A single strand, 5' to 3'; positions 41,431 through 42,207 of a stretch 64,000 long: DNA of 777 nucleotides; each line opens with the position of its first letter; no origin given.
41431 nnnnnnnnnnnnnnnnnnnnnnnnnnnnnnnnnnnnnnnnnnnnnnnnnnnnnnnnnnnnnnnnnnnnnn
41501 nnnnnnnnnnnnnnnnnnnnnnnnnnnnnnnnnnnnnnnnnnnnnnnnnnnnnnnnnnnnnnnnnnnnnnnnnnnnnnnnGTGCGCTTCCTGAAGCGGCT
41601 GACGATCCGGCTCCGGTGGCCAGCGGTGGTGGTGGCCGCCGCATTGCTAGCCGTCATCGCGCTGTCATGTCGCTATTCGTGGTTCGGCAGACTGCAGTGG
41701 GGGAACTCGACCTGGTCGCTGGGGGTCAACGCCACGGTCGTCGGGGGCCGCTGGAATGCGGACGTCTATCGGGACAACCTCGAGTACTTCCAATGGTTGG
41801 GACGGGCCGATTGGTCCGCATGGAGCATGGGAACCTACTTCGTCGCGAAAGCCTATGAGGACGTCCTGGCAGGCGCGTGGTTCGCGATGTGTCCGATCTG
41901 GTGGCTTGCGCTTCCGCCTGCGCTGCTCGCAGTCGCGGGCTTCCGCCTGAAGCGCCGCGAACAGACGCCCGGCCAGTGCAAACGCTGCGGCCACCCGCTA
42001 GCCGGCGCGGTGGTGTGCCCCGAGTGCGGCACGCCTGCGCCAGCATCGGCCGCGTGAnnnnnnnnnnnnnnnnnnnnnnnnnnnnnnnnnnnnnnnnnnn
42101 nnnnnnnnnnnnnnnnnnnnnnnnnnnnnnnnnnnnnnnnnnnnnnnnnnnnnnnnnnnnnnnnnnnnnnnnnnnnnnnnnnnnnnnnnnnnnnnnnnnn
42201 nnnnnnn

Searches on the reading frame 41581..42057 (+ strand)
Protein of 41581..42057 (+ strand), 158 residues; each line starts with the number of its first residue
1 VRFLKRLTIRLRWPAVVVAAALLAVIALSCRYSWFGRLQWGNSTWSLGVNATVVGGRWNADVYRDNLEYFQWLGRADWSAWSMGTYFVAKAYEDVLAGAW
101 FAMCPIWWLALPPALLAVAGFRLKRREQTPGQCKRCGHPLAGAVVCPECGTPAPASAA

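Call 5: search_protein_families(library=pfam, proteins=[window:41581-42057:+], max_evalue=1)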
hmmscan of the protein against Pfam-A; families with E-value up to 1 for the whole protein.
window:41581-42057:+ (158 aa): 10 families
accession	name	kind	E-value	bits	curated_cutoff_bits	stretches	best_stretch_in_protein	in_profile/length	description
PF12773.13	DZR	-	0.0012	19.4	27.3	1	131-157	13-38/45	Double zinc ribbon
PF13248.11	Zn_ribbon_3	-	0.0017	18.2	27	1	132-152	4-25/26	zinc-ribbon domain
PF14446.12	Prok-RING_1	-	0.0031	17.9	29.1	1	131-152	5-29/54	Prokaryotic RING finger family 1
PF13240.11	Zn_Ribbon_1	-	0.009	16.2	25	1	133-152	2-22/23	zinc-ribbon domain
PF21297.3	MID51-like_C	-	0.0098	16.2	27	1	50-100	69-118/192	Mitochondrial dynamics protein MID51-like, C-terminal domain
PF18912.6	DZR_2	-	0.041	14.1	27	1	131-149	37-55/56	Double zinc ribbon domain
PF07191.17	Zn_ribbon_6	-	0.12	12.9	25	1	127-152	13-38/67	Double zinc ribbon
PF07282.18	Cas12f1-like_TNB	-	0.21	12.2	26.3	1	128-152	26-49/60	Cas12f1-like, TNB domain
PF01783.29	Ribosomal_L32p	-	0.29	11.8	21.3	1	132-151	28-47/56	Ribosomal L32p protein family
PF18439.7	zf_UBZ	-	0.42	10.8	25.6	0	144-155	3-14/32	Ubiquitin-Binding Zinc Finger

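Call 6: search_protein_families(library=ncbifam, proteins=[window:41581-42057:+], max_evalue=1)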
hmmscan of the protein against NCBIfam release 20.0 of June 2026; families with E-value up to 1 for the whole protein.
window:41581-42057:+ (158 aa): 3 families
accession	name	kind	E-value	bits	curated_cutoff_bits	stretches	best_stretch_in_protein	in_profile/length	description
NF049861.1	SCO2400_fam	subfamily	0.0036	17.9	55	1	133-156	4-27/136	SCO2400 family protein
NF033497.1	rubre_like_arch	subfamily_domain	0.66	9.7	32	0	127-140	13-26/34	rubrerythrin-like domain-containing protein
NF041921.1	HVO_A0556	equivalog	0.69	9.9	65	1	143-153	41-51/55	HVO_A0556 family zinc finger protein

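Call 9: find_homologous_proteins(query=window:41581-42057:+, max_evalue=0.001)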
Query window:41581-42057:+ (158 aa): 11 proteins with E <= 0.001 among 3802 candidates.
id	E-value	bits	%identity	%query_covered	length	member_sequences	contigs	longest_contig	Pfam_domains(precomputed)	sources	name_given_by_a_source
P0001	8.4e-104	363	100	100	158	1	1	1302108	-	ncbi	ncbi:MAG: hypothetical protein U0625_06800 [Phycisphaerales bacterium]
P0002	1.2e-45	173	53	100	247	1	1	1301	-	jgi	jgi:hypothetical protein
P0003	3.0e-34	136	44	100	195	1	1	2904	-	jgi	jgi:hypothetical protein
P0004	6.8e-25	106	44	100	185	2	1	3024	-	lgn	-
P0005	1.4e-23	101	44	96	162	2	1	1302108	-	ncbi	ncbi:MAG: hypothetical protein U0625_06805 [Phycisphaerales bacterium]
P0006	2.0e-22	98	39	100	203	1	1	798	-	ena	-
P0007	5.1e-22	96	40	99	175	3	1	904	-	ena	-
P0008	6.1e-22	96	44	100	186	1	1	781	-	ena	-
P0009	3.0e-18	84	76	34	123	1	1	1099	-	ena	-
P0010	5.5e-11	60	34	95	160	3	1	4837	-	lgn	-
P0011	5.1e-5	41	55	29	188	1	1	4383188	-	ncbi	ncbi:MAG: hypothetical protein QM783_18930 [Phycisphaerales bacterium]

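Call 18: find_encoding_contigs(protein=P0011, flank=8000, max_places=3)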
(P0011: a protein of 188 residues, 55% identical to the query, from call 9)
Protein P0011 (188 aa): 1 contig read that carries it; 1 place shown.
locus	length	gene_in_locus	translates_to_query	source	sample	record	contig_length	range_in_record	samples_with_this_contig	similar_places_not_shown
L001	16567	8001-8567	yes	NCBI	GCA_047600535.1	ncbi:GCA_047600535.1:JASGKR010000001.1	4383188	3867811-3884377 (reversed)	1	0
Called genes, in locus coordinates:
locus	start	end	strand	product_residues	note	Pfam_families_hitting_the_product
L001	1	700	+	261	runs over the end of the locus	PF12811:BaxI_1, PF01027:Bax1-I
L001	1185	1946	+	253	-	PF00121:TIM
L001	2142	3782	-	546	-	PF03448:MgtE_N, PF00571:CBS, PF01769:MgtE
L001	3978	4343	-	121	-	PF07238:PilZ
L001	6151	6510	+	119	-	-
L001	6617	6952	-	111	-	-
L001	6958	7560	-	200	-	-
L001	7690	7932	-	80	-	-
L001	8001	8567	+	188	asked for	-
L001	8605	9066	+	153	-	-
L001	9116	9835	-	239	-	PF20260:PUA_4, PF04452:Methyltrans_RNA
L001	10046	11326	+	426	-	-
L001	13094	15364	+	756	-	PF00696:AA_kinase, PF03447:NAD_binding_3, PF00742:Homoserine_dh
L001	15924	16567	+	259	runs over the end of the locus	PF00814:TsaD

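Call 24: predict_structure(alignment_id=A2)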
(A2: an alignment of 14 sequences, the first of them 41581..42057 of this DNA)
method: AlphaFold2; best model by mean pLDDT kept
length: 158 residues; sequences in the alignment: 14
mean_pLDDT: 75.3   pTM: 0.59
mean pLDDT of the five models: 75.3, 74.9, 74.2, 72.7, 72.6
residues with pLDDT >= 90: 34; 70-90: 80; 50-70: 17; < 50: 27
segments of 3 or more residues with pLDDT < 50: 69-73, 78-92, 94-96
pLDDT, mean of each block of 10 residues (from residue 1): 89 93 88 80 80 79 50 46 44 54 85 93 84 84 87 68
secondary structure, 60 per line:
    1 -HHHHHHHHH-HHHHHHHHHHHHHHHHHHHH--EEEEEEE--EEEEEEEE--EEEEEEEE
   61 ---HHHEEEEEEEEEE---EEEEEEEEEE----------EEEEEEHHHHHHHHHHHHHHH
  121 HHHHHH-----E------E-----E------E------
elements in order: H2-10 H12-31 E34-40 E43-50 E53-60 E67-76 E80-89 E100-105 H106-126

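Call 26: search_protein_representatives(alignment_id=A2)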
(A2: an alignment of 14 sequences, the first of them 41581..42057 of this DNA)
Query: 14 sequences, 182 profile positions. Proteins with E-value up to 0.001 (for the whole library): 30978; up to 1e-10: 700; up to 1e-30: 9. The best 150 are listed.
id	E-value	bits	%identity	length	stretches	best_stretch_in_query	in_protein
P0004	5.4e-54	199.5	-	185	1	6-182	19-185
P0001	1.5e-51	191.5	-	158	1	9-182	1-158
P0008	4.9e-51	189.8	-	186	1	6-182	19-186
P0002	6.9e-51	189.3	-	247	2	7-182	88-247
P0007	1.2e-50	188.6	-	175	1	9-180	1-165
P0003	2.5e-49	184.3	-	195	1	6-182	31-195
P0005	1.5e-48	181.7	-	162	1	9-180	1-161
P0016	2.3e-32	129.0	-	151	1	12-179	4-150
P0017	5.5e-31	124.5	-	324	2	14-181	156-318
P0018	4.5e-30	121.5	-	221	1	13-179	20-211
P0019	5.3e-28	114.8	-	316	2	11-179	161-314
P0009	7.1e-28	114.3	-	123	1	76-182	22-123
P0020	9.3e-27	110.7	-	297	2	12-178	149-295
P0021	1.7e-26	109.9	-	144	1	27-179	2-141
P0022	1.7e-24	103.3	-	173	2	104-177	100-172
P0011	3.8e-20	89.2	-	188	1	14-177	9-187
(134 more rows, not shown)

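Call 33: search_protein_families(library=pfam, alignment_id=A3, max_evalue=0.001)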
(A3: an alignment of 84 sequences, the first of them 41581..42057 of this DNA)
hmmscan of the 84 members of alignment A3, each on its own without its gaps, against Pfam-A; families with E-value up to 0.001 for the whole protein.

A. member 1, window:41581-42057:+ (158 aa): 0 families

B. families by the number of members that match (of 84 scanned): 4 families
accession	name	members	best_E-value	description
PF13240.11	Zn_Ribbon_1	4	6.1e-06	zinc-ribbon domain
PF12773.13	DZR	4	0.00018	Double zinc ribbon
PF13248.11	Zn_ribbon_3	2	0.00021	zinc-ribbon domain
PF24460.1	DUF7575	1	0.00093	Domain of unknown function (DUF7575)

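Call 35: find_homologous_proteins(query=A3, max_evalue=0.00001)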
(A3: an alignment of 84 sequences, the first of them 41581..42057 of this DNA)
Query A3 (84 sequences) (158 aa, profile of the alignment): 7064 proteins with E <= 0.00001 among 8000 candidates; the best 120 are listed.
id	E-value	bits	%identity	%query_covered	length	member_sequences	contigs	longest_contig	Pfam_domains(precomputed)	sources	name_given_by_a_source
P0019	1.7e-36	144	34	96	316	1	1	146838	-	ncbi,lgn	ncbi:MAG: hypothetical protein U0636_04500 [Phycisphaerales bacterium]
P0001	1.3e-33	134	100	100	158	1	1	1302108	-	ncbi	ncbi:MAG: hypothetical protein U0625_06800 [Phycisphaerales bacterium]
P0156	3.1e-33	133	52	14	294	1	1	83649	PF13240.12,PF01155.26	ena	-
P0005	2.0e-32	131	44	96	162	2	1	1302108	-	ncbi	ncbi:MAG: hypothetical protein U0625_06805 [Phycisphaerales bacterium]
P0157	2.2e-32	130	37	30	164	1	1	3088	-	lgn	-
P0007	2.6e-32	130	40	99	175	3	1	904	-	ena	-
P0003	6.3e-31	126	44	100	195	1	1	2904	-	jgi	jgi:hypothetical protein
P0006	8.0e-31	125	39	100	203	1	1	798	-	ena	-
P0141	9.5e-30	122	33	59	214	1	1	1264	-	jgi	jgi:hypothetical protein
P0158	1.4e-29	121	52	18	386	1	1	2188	-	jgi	jgi:hypothetical protein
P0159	2.4e-29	121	-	-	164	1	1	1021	-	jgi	-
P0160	4.7e-29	120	44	28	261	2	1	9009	PF21349.3,PF01155.26,PF12773.14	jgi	-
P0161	5.4e-29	119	43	29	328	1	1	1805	-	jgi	jgi:hypothetical protein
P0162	6.1e-29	119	37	41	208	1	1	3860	-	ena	-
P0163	6.7e-29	119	43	38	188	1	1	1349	-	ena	-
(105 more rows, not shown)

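Call 37: search_protein_families(library=ncbifam, alignment_id=A3, max_evalue=0.001)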
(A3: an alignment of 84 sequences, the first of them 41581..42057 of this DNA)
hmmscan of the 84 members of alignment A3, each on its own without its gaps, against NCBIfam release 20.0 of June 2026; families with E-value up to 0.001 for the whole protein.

A. member 1, window:41581-42057:+ (158 aa): 0 families

B. families by the number of members that match (of 84 scanned): 4 families
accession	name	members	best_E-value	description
NF049953.1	ribbon_DG_selen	2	0.00037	zinc ribbon-containing (seleno)protein DG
NF049861.1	SCO2400_fam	2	0.0004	SCO2400 family protein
NF033497.1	rubre_like_arch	1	0.00041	rubrerythrin-like domain-containing protein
NF042915.1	MAB_1171c_fam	1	0.00053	MAB_1171c family putative transporter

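Call 38: find_encoding_contigs(protein=P0019, flank=10000, max_places=2)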
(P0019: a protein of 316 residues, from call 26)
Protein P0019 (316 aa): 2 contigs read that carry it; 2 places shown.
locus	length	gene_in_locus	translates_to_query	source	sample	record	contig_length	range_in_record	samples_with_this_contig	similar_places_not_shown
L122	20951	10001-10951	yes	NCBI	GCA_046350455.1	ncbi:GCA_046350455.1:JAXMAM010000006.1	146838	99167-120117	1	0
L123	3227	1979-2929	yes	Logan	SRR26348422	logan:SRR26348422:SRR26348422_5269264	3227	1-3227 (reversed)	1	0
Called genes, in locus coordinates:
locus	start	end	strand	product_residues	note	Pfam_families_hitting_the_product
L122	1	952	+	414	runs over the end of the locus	-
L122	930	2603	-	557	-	PF16697:Yop-YscD_cpl, PF00498:FHA, PF01590:GAF (weak), PF13492:GAF_3 (weak), PF13487:HD_5, PF01966:HD, PF08668:HDOD (weak)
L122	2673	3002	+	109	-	PF00085:Thioredoxin, PF13098:Thioredoxin_2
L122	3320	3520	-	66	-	-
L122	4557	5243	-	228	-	PF14094:DUF4272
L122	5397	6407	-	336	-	PF07804:HipA_C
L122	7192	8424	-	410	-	-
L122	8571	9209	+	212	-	PF05708:Peptidase_C92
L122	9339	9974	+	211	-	-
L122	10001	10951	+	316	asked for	-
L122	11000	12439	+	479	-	PF00171:Aldedh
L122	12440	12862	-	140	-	PF01741:MscL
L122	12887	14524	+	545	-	PF00672:HAMP, PF00015:MCPsignal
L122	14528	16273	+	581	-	PF01839:FG-GAP (faint), PF13517:FG-GAP_3 (weak), PF07593:UnbV_ASPIC (faint), PF13517:FG-GAP_3 (weak)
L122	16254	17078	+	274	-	PF13489:Methyltransf_23, PF13847:Methyltransf_31, PF08241:Methyltransf_11, PF08242:Methyltransf_12, PF13649:Methyltransf_25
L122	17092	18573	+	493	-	PF00206:Lyase_1, PF10415:FumaraseC_C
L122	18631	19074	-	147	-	PF01464:SLT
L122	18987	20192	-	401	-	-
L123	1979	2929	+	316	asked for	-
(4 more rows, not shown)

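Call 42: search_solved_structures(query=A3, max_evalue=10, show_alignments=3)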
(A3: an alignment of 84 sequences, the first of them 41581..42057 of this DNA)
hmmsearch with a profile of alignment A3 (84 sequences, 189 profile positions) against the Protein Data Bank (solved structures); distinct sequences matched with E-value up to 10: 29.
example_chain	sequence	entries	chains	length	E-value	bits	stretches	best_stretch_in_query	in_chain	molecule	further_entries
2i13_A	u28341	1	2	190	3.9e-09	39.9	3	162-185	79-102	Aart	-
1mey_C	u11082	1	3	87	4.4e-07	33.2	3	162-185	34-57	CONSENSUS ZINC FINGER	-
7nhn_5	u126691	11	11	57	0.026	17.6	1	144-168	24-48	50S ribosomal protein L32-2 | Large ribosomal subunit protein bL32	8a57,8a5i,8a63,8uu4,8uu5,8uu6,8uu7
7olc_Lj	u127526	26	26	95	0.073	16.1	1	141-184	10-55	Ribosomal protein L37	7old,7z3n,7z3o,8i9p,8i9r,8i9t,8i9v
7r81_l1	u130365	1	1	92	0.12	15.5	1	141-184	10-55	Ribosomal protein L37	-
1g25_A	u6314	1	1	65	0.12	15.4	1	158-173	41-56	CDK-ACTIVATING KINASE ASSEMBLY FACTOR MAT1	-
6ydh_A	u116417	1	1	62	0.17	15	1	142-179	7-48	DUF1610 domain-containing protein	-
28jm_H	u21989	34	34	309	0.49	13.4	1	158-173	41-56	CDK-activating kinase assembly factor MAT1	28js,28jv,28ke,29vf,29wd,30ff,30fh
5x4z_L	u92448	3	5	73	0.51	13.4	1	149-178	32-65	RNA polymerase subunit, found in RNA polymerase complexes I, II, and III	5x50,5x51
6xbz_H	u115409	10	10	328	0.52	13.4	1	158-173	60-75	CDK-activating kinase assembly factor MAT1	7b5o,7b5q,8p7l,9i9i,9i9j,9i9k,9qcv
5xog_L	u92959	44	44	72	0.66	13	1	149-177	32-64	RNA polymerase subunit ABC10-alpha | RNA polymerase subunit, found in RNA polymerase complexes I, II, and III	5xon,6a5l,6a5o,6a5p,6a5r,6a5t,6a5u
1gl9_B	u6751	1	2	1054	0.92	12.6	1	149-174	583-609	REVERSE GYRASE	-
3qqc_E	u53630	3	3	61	1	12.4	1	149-170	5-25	DNA-directed RNA polymerase, subunit e'' | Transcription elongation factor Spt4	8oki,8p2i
9bct_I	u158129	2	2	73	1.2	12.2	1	142-169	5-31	Transcription elongation factor Spt4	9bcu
2yrj_A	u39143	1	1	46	1.2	12.1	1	161-185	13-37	Zinc finger protein 473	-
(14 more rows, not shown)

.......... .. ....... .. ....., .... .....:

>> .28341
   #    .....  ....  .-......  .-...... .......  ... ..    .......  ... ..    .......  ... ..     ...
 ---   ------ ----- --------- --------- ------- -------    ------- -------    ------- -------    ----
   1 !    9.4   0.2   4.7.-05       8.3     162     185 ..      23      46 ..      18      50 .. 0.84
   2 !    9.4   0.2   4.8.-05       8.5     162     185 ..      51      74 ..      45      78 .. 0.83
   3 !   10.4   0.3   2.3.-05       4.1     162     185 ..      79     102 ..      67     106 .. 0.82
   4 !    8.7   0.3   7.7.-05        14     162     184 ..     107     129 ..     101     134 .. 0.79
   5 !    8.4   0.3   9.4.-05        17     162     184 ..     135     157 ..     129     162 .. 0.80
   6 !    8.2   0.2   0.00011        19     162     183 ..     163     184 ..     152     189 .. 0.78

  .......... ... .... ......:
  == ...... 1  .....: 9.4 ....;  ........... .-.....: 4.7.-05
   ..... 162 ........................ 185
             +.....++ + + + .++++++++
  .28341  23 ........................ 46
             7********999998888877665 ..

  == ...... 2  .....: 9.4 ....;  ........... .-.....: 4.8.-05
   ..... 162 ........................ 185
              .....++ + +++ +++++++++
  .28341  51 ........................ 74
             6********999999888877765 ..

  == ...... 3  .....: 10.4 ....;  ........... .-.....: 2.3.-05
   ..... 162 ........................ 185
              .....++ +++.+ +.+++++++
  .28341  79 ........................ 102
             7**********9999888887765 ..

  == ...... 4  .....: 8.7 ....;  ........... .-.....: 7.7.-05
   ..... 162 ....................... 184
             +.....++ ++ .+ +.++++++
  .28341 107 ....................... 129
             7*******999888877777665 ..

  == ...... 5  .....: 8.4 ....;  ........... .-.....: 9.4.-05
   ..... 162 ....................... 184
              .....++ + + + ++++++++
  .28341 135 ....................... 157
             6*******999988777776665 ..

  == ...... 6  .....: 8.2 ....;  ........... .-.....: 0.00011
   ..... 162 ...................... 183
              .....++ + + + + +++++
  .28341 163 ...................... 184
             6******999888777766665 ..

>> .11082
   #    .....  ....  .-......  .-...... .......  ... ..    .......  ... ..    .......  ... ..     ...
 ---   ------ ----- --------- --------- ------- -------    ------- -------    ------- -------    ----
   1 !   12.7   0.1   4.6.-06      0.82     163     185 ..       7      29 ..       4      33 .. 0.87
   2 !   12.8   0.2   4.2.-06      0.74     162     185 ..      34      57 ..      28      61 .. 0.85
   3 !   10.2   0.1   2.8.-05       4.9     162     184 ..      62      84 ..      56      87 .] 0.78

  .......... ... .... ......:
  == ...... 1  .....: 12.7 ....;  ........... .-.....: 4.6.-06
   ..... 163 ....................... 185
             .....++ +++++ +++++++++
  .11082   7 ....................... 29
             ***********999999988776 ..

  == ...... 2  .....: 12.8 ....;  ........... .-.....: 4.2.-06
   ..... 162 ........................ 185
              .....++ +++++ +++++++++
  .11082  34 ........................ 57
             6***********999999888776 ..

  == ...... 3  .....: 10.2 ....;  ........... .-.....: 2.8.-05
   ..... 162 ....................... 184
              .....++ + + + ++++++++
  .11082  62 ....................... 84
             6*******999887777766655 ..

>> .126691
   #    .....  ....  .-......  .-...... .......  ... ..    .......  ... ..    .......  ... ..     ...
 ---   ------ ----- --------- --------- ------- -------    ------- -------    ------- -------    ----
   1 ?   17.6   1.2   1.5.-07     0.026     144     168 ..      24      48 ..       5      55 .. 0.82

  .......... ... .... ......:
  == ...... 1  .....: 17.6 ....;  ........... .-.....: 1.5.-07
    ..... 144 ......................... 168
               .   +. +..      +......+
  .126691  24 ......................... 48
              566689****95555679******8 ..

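Call 49: search_protein_families(library=padloc, proteins=[window:41581-42057:+], max_evalue=0.01)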
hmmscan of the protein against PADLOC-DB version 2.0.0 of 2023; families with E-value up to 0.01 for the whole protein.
window:41581-42057:+ (158 aa): 0 families

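Call 50: search_protein_families(library=phrogs, proteins=[window:41581-42057:+], max_evalue=0.01)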
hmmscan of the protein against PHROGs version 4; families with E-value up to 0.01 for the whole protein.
window:41581-42057:+ (158 aa): 0 families

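Call 55: search_protein_families(library=pfam, proteins=[L122:9339-9974:+], max_evalue=0.01)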
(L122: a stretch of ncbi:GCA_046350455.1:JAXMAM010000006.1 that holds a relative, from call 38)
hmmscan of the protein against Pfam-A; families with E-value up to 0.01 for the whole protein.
L122:9339-9974:+ (211 aa): 0 families

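Call 57: find_encoding_contigs(protein=P0004, flank=5000, max_places=3)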
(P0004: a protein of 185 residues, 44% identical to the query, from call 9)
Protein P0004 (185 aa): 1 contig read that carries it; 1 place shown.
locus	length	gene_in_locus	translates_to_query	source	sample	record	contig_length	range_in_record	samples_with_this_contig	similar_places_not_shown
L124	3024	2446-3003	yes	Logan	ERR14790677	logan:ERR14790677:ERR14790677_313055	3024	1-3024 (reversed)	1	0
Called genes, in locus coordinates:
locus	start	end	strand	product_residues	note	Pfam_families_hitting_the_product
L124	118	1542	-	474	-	-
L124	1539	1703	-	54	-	-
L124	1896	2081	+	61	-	-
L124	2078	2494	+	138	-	-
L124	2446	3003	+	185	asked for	-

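Call 58: find_encoding_contigs(protein=P0003, flank=5000, max_places=3)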
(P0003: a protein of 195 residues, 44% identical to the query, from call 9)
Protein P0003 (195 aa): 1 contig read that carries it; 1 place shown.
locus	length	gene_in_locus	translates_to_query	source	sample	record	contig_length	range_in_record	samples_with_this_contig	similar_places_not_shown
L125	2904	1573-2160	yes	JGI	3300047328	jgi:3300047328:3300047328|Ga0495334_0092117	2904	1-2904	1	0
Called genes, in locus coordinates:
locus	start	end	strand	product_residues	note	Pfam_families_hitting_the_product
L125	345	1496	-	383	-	-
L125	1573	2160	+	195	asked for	-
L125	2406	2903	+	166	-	?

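Call 59: find_encoding_contigs(protein=P0010, flank=5000, max_places=3)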
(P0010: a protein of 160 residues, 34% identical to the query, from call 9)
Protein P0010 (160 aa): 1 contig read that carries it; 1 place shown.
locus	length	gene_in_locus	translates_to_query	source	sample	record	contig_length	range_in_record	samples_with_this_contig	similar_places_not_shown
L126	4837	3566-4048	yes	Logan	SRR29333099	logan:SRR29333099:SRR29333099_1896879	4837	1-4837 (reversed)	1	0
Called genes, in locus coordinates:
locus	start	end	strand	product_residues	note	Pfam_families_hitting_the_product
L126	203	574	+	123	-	-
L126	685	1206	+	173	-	-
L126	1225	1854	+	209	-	-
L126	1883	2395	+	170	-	PF13489:Methyltransf_23 (weak)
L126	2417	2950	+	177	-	-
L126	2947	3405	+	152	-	-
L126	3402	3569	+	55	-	-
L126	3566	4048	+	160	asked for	-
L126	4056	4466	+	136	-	PF09413:DUF2007 (weak), PF12773:DZR (faint), PF24463:DUF7577 (weak)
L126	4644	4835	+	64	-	?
